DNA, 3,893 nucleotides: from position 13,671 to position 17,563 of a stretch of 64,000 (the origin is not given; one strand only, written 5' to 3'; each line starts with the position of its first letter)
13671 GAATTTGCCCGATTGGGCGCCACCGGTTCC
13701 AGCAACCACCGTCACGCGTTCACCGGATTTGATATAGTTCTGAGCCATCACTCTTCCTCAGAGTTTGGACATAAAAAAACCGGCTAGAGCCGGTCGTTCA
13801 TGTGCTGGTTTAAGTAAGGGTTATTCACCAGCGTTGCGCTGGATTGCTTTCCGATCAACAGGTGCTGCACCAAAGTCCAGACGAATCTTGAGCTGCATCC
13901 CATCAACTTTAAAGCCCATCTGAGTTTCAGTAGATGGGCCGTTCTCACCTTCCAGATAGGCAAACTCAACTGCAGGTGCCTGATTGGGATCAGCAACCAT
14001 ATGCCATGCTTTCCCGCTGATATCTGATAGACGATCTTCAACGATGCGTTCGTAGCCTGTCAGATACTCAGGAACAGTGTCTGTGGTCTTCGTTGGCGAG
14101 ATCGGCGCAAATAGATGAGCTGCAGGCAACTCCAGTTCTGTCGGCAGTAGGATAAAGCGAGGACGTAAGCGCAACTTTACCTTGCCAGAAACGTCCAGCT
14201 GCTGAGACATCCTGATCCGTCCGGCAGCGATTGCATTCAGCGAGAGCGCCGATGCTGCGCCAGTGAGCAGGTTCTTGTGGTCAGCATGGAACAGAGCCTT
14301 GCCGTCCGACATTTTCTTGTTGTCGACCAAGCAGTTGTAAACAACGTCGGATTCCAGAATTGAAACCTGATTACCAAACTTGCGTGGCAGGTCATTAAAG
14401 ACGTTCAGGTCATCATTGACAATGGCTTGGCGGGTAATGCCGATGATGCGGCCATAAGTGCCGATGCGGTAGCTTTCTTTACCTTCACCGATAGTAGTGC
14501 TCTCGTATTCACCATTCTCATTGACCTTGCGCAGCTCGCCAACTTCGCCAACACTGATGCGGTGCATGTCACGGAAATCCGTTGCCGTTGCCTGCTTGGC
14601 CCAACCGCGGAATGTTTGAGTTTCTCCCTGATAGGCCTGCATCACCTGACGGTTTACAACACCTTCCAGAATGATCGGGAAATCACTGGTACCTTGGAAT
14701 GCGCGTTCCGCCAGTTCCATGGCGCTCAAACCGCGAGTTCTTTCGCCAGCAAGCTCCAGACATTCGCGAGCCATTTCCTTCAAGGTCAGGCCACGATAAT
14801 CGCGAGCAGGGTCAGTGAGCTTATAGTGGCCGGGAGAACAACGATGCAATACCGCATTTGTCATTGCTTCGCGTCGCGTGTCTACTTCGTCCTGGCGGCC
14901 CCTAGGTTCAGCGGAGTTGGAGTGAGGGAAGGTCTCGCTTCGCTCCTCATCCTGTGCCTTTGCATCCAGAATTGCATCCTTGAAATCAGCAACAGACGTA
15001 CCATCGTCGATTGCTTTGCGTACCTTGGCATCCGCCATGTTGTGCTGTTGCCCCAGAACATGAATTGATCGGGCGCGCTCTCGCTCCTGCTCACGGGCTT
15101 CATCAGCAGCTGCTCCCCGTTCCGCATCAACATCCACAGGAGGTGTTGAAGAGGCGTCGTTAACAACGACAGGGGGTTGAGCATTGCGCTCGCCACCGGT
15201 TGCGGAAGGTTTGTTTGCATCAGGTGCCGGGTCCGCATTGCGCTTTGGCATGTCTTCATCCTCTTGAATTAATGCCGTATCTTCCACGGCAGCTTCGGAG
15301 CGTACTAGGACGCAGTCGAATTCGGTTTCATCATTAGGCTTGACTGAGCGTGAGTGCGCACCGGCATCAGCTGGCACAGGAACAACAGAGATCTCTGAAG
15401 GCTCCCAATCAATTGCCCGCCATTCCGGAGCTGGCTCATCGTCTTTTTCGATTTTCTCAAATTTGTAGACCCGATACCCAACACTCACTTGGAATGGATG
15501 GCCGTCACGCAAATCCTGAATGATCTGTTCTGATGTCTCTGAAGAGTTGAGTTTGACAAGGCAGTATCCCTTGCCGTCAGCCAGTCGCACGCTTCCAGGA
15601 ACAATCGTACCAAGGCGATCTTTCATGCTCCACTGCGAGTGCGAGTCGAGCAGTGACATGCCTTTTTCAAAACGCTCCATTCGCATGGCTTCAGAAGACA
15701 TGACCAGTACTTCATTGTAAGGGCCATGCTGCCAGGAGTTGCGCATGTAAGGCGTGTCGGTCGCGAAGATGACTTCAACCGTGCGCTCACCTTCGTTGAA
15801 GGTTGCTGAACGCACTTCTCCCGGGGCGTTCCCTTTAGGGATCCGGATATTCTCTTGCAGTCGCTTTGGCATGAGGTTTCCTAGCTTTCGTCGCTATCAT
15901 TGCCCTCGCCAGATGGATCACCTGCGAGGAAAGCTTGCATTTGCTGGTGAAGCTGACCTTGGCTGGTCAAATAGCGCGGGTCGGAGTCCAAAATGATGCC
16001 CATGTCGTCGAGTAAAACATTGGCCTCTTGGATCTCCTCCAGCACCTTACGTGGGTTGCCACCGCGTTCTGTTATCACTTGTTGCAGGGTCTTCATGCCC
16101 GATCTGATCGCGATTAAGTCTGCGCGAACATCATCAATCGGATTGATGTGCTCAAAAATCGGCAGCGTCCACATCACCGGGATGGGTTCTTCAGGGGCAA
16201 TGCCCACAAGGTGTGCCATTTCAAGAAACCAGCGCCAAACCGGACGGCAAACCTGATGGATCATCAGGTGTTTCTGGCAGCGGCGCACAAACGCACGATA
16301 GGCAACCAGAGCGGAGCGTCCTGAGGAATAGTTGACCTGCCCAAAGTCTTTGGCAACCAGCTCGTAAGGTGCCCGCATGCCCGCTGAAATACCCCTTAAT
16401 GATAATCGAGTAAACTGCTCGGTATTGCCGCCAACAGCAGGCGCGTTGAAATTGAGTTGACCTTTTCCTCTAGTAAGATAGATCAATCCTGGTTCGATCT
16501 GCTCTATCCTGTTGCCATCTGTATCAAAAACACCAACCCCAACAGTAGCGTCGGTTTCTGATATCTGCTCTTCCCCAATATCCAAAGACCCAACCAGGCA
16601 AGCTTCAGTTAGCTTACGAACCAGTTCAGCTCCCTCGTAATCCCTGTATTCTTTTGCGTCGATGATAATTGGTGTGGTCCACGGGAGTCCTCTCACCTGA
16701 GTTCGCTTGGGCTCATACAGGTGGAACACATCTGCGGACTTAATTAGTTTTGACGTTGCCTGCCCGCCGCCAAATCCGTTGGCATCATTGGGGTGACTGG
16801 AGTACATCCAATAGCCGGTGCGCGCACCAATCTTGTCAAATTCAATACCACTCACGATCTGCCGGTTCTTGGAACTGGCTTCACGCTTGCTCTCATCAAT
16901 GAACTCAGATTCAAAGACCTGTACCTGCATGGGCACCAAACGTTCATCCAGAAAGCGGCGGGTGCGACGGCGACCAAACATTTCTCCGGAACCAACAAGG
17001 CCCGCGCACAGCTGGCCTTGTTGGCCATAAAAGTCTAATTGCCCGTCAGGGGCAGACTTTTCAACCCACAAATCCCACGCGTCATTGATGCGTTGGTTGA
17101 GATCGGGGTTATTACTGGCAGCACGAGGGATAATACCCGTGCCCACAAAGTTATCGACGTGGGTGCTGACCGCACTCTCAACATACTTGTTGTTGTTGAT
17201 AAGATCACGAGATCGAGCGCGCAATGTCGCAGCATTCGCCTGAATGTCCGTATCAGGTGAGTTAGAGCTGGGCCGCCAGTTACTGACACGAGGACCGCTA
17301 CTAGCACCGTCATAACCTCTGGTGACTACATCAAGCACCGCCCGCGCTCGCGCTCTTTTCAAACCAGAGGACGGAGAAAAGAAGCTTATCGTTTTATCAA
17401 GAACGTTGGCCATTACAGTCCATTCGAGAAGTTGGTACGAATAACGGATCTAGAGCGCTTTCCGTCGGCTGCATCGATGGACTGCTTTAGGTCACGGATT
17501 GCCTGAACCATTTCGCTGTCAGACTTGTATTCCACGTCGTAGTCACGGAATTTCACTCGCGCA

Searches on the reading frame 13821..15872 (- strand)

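Call 108: search_protein_families(library=phrogs, proteins=[window:13821-15872:-], max_evalue=0.00001)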
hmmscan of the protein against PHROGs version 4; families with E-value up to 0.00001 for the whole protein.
window:13821-15872:- (683 aa): 7 families
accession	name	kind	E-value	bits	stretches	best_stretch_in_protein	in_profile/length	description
phrog_4523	-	head and packaging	6.6e-217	723.2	1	6-682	6-643/644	major head and protease protein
phrog_133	-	head and packaging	7.7e-94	316.6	1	222-682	228-667/668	head maturation protease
phrog_617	-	head and packaging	1.8e-29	104.1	1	22-434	18-356/626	major head protein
phrog_29592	-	unknown function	8e-29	101.4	1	402-669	599-877/893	-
phrog_26519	-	unknown function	7.2e-20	72.5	1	493-678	3-188/192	-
phrog_80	-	head and packaging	1.7e-08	35.2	1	16-309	222-471/607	head maturation protease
phrog_3244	-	head and packaging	6.1e-06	27.1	0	107-301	104-299/326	head maturation protease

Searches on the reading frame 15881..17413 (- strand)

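Call 108: search_protein_families(library=phrogs, proteins=[window:15881-17413:-], max_evalue=0.00001)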
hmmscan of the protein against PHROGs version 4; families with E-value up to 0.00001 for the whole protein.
window:15881-17413:- (510 aa): 2 families
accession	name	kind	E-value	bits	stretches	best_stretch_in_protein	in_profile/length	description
phrog_21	-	head and packaging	4.8e-91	307.2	1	3-491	9-520/1362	portal protein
phrog_537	-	head and packaging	8.3e-32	111.2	1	320-487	42-218/233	portal protein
